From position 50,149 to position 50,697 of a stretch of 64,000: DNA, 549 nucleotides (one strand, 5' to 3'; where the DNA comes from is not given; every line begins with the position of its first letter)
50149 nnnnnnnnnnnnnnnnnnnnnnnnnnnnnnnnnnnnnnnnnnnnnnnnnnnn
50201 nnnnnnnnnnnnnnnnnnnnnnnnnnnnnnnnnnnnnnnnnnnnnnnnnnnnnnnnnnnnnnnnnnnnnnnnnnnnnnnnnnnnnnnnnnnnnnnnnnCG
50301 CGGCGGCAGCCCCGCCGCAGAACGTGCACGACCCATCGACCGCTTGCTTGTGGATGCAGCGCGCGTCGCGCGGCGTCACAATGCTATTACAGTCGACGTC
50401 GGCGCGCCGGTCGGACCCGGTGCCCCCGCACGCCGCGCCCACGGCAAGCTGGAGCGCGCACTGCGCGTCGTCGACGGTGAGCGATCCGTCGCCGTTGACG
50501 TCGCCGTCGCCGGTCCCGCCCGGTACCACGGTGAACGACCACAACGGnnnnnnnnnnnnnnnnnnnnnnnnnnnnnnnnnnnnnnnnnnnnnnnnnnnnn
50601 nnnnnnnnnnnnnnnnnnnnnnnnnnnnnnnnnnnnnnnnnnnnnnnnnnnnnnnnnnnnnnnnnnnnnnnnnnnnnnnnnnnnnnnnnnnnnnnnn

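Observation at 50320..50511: Dockerin-like double Ca-loop with cysteine substitutions inside each giant protein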

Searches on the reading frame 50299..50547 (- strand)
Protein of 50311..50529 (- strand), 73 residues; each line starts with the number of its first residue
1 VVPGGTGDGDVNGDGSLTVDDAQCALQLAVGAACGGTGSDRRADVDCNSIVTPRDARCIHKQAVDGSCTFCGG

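Call 9: search_protein_families(library=pfam, proteins=[window:50311-50529:-], max_evalue=10)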
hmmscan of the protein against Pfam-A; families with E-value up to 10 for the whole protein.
seq(73 aa): 2 families
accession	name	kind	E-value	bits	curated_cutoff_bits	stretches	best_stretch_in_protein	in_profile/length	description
PF00404.24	Dockerin_1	-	0.0033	18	22.9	1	9-61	2-54/57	Dockerin type I domain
PF13405.12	EF-hand_6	-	0.014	15.6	25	1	10-27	10-27/30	EF-hand domain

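Call 51: search_solved_structures(query=A6, max_evalue=1, show_alignments=2)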
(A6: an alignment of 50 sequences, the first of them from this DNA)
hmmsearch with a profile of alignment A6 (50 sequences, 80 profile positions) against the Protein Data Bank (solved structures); distinct sequences matched with E-value up to 1: 44.
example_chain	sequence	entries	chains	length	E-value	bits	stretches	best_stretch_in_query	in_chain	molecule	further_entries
5m2o_B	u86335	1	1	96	3e-09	39.8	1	9-68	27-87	Group I Dockerin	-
2ccl_B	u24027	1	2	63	1.1e-08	38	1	8-67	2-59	ENDO-1,4-BETA-XYLANASE Y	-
5m2s_B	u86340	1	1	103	2.7e-08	36.7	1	6-68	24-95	Doc8: Type I dockerin repeat domain from family 9 glycoside hydrolase WP_009982745[Ruminoc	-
1ohz_B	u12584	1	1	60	5.2e-08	35.8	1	11-67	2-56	ENDO-1,4-BETA-XYLANASE Y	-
4uyq_B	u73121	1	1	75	1.1e-07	34.8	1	10-70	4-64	Cellulosomal scaffoldin adaptor protein B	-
8ajy_B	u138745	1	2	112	1.5e-07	34.3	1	9-68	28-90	Dockerin from ScaH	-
4fl4_A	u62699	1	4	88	2.1e-07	33.9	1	9-67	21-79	Glycoside hydrolase family 9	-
8x39_A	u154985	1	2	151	5.6e-07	32.5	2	8-68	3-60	Serine protease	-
8x3a_A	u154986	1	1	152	5.7e-07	32.5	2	8-68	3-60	Serine protease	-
4uyp_B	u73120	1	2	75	9.1e-07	31.8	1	10-70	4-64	Cellulosomal scaffoldin adaptor protein B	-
2y3n_B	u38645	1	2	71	1.7e-06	31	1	9-67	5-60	CELLULOSOMAL FAMILY-48 PROCESSIVE GLYCOSIDE HYDROLASE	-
4cj0_A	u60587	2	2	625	3.7e-06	29.9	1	8-67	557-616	ENDOGLUCANASE D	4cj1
1clc_A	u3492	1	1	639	3.8e-06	29.9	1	8-67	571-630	ENDOGLUCANASE CELD; EC: 3.2.1.4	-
9qf9_A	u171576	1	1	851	4.5e-06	29.6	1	9-69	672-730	Ruminococcus bromii Amy16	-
1daq_A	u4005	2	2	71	7.8e-06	28.9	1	8-68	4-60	ENDOGLUCANASE SS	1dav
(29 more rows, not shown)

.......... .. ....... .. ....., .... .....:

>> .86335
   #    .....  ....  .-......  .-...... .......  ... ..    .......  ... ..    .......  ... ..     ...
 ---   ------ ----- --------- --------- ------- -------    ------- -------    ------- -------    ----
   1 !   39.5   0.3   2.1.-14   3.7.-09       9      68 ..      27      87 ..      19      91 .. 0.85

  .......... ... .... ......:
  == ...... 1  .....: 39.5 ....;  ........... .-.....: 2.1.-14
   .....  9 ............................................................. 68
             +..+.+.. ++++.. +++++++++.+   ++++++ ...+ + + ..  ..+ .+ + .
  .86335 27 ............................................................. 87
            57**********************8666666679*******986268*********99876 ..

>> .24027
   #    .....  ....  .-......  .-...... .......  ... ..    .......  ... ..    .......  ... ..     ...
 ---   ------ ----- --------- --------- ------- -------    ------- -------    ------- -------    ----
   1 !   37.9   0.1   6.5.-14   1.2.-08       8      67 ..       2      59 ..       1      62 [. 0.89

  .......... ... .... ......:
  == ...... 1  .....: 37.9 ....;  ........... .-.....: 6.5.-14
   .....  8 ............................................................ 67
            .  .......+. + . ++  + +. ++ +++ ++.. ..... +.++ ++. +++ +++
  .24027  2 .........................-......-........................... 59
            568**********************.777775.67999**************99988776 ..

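Call 54: search_solved_structures(query=A7, max_evalue=0.01, show_alignments=2)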
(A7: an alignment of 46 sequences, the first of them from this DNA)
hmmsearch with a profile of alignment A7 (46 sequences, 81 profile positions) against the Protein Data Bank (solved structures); distinct sequences matched with E-value up to 0.01: 14.
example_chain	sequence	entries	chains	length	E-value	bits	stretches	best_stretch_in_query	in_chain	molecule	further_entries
2ccl_B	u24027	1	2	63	3.2e-05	27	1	8-68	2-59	ENDO-1,4-BETA-XYLANASE Y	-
5m2s_B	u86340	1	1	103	3.4e-05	26.9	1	6-69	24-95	Doc8: Type I dockerin repeat domain from family 9 glycoside hydrolase WP_009982745[Ruminoc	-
5m2o_B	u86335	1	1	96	6.3e-05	26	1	9-69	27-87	Group I Dockerin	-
4uyq_B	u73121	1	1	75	8.8e-05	25.5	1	11-70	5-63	Cellulosomal scaffoldin adaptor protein B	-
4fl4_A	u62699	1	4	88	9.3e-05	25.5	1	9-67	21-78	Glycoside hydrolase family 9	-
8ajy_B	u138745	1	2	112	0.00011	25.2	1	9-69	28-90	Dockerin from ScaH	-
1ohz_B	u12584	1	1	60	0.00017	24.7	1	11-68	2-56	ENDO-1,4-BETA-XYLANASE Y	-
4uyp_B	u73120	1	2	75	0.00059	22.9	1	11-70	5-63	Cellulosomal scaffoldin adaptor protein B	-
1daq_A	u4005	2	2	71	0.00068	22.7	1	8-68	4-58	ENDOGLUCANASE SS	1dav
2mte_A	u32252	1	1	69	0.00088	22.3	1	9-68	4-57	Cellulose 1,4-beta-cellobiosidase (reducing end) CelS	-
2y3n_B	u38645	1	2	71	0.0011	22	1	9-67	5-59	CELLULOSOMAL FAMILY-48 PROCESSIVE GLYCOSIDE HYDROLASE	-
4cj0_A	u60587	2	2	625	0.0028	20.7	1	8-67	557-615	ENDOGLUCANASE D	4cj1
1clc_A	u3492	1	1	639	0.0029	20.7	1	8-67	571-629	ENDOGLUCANASE CELD; EC: 3.2.1.4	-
9qf9_A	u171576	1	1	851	0.0051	19.9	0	9-70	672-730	Ruminococcus bromii Amy16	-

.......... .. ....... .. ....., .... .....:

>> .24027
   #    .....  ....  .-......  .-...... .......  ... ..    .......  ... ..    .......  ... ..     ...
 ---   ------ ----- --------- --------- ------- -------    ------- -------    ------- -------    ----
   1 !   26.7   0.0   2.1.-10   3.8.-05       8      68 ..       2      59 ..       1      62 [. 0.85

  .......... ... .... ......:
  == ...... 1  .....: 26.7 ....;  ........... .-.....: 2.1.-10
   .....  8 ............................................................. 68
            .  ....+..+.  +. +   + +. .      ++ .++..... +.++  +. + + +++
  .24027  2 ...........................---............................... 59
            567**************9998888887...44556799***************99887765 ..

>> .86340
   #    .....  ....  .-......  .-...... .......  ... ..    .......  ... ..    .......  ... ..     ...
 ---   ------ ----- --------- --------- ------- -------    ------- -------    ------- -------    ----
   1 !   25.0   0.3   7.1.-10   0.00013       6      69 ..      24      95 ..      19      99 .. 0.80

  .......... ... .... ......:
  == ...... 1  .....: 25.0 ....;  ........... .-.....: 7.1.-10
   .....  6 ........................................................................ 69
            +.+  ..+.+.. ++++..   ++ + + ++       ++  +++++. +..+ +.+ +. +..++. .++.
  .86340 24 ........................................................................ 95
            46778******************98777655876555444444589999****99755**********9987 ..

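Call 57: predict_structure(alignment_id=A7)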
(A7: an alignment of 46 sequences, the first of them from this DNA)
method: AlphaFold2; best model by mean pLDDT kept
length: 83 residues; sequences in the alignment: 46
mean_pLDDT: 85.2   pTM: 0.74
mean pLDDT of the five models: 85.2, 85.3, 85.0, 84.7, 84.5
residues with pLDDT >= 90: 59; 70-90: 6; 50-70: 10; < 50: 8
segments of 3 or more residues with pLDDT < 50: 8-11, 81-83
pLDDT, mean of each block of 10 residues (from residue 1): 54 81 95 97 94 95 96 82 45
secondary structure, 60 per line:
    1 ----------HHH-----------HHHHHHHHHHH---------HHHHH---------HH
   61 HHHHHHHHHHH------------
elements in order: H25-35 H45-49 H59-71

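Call 59: fold_search(model_id=the predicted structure, library=pdb)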
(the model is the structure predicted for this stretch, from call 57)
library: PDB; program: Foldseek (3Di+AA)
matches with E <= 10: 72; with E <= 0.001: 0
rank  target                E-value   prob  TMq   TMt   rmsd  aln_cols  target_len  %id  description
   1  8ajy_B                1.9e-03  1.00  0.55  0.55   3.7        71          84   22  Ruminococcus flavefaciens Cohesin-Dockerin structure: dockerin from ScaH adaptor scaffoldin in complex with the cohesi (released 2022-11-02)
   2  4uyq_B                2.4e-03  1.00  0.67  0.75   1.7        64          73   26  High resolution structure of the third cohesin ScaC in complex with the ScaB dockerin with a mutation in the C-termina (released 2015-04-15)
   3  5nrk_D                3.0e-03  1.00  0.64  0.77   2.0        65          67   17  Crystal structure of the sixth cohesin from Acetivibrio cellulolyticus' scaffoldin B in complex with Cel5 dockerin S15 (released 2018-01-31)
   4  4uyp_B                5.6e-03  1.00  0.67  0.76   1.6        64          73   26  High resolution structure of the third cohesin ScaC in complex with the ScaB dockerin with a mutation in the N-termina (released 2015-04-15)
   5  5nrk_B                9.0e-03  1.00  0.64  0.75   2.1        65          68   17  Crystal structure of the sixth cohesin from Acetivibrio cellulolyticus' scaffoldin B in complex with Cel5 dockerin S15 (released 2018-01-31)
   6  4fl4_G                9.7e-03  1.00  0.61  0.74   1.7        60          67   20  Scaffoldin conformation and dynamics revealed by a ternary complex from the Clostridium thermocellum cellulosome (released 2012-06-27)
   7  8x39_A                1.4e-02  1.00  0.60  0.37   1.7        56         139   23  Crystal structure of cellulosomal double-dockerin module of Clo1313_0689 from Clostridium thermocellum (released 2024-04-03)
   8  2ccl_B                2.0e-02  1.00  0.65  0.84   1.6        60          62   27  THE S45A, T46A MUTANT OF THE TYPE I COHESIN-DOCKERIN COMPLEX FROM THE CELLULOSOME OF CLOSTRIDIUM THERMOCELLUM (released 2007-02-13)
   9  4dh2_D                2.3e-02  0.99  0.56  0.65   2.3        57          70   21  Crystal structure of Coh-OlpC(Cthe_0452)-Doc435(Cthe_0435) complex: A novel type I Cohesin-Dockerin complex from Clost (released 2012-11-28)
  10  5lxv_B                2.7e-02  0.99  0.62  0.78   2.7        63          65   22  Crystal structure of Ruminococcus flavefaciens scaffoldin C cohesin in complex with a dockerin from an uncharacterized (released 2016-10-19)
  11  4dh2_B                3.7e-02  0.99  0.58  0.66   1.6        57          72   19  Crystal structure of Coh-OlpC(Cthe_0452)-Doc435(Cthe_0435) complex: A novel type I Cohesin-Dockerin complex from Clost (released 2012-11-28)
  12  8x39_B                4.0e-02  0.99  0.59  0.37   1.8        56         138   23  Crystal structure of cellulosomal double-dockerin module of Clo1313_0689 from Clostridium thermocellum (released 2024-04-03)
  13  4fl4_A                5.1e-02  0.99  0.59  0.71   1.6        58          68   22  Scaffoldin conformation and dynamics revealed by a ternary complex from the Clostridium thermocellum cellulosome (released 2012-06-27)
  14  5m2s_B                5.5e-02  0.94  0.53  0.56   3.1        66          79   26  R. flavefaciens' third ScaB cohesin in complex with a group 1 dockerin (released 2017-07-05)
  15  4fl4_D                5.9e-02  0.98  0.59  0.73   1.6        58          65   21  Scaffoldin conformation and dynamics revealed by a ternary complex from the Clostridium thermocellum cellulosome (released 2012-06-27)
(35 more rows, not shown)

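Call 64: search_protein_families(library=ncbifam, alignment_id=A7, max_evalue=0.01)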
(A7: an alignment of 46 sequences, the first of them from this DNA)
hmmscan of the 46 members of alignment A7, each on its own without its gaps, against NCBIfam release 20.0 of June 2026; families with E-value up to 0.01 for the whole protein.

A. member 1, seq(83 aa): 0 families

B. families by the number of members that match (of 46 scanned): 1 family
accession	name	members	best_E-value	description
NF049990.1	CellobisidaseCelK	2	0.00038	cellulose 1,4-beta-cellobiosidase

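Call 65: search_protein_families(library=pfam, alignment_id=A7, max_evalue=0.01)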
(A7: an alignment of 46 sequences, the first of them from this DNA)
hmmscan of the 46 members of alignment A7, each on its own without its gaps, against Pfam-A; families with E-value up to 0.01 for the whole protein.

A. member 1, seq(83 aa): 1 family
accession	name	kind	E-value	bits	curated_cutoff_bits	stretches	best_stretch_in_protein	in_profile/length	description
PF00404.24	Dockerin_1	-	0.0048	17.5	22.9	0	15-67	2-54/57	Dockerin type I domain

B. families by the number of members that match (of 46 scanned): 5 families
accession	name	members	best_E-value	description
PF00404.24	Dockerin_1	32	3.7e-10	Dockerin type I domain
PF13405.12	EF-hand_6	3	0.00088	EF-hand domain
PF18788.6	DarA_N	1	0.0013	Defence against restriction A N-terminal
PF13499.12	EF-hand_7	1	0.0056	EF-hand domain pair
PF00036.39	EF-hand_1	1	0.0073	EF hand domain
